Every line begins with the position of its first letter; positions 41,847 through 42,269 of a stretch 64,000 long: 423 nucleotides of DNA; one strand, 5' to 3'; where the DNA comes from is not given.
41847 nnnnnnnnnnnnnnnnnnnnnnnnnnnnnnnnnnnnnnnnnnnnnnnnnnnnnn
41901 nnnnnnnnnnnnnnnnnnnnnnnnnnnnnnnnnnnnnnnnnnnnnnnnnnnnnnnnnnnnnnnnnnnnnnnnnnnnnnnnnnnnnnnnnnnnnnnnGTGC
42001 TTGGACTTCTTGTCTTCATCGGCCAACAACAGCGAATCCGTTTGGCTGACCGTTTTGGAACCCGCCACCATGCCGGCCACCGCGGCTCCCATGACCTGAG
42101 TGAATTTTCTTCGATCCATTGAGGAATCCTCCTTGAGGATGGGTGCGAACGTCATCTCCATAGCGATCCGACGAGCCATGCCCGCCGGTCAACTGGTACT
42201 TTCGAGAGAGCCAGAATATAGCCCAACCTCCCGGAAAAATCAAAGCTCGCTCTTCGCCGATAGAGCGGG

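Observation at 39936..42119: Bufferin/methanobactin-like RiPP cluster with a 12-cysteine precursor formed by internal duplication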

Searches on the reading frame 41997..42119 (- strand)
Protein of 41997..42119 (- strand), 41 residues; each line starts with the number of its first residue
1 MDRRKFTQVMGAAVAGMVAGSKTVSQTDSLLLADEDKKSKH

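Call 28: search_protein_families(library=ncbifam, proteins=[window:41997-42119:-], max_evalue=10)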
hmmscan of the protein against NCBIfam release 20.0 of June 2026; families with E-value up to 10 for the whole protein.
seq(41 aa): 0 families

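Call 29: search_protein_families(library=pfam, proteins=[window:41997-42119:-], max_evalue=10)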
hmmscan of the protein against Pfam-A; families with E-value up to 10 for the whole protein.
seq(41 aa): 1 family
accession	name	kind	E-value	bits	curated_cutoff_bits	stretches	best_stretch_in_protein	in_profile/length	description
PF14990.11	DUF4516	-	0.19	11.8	27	1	5-24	9-28/46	Domain of unknown function (DUF4516)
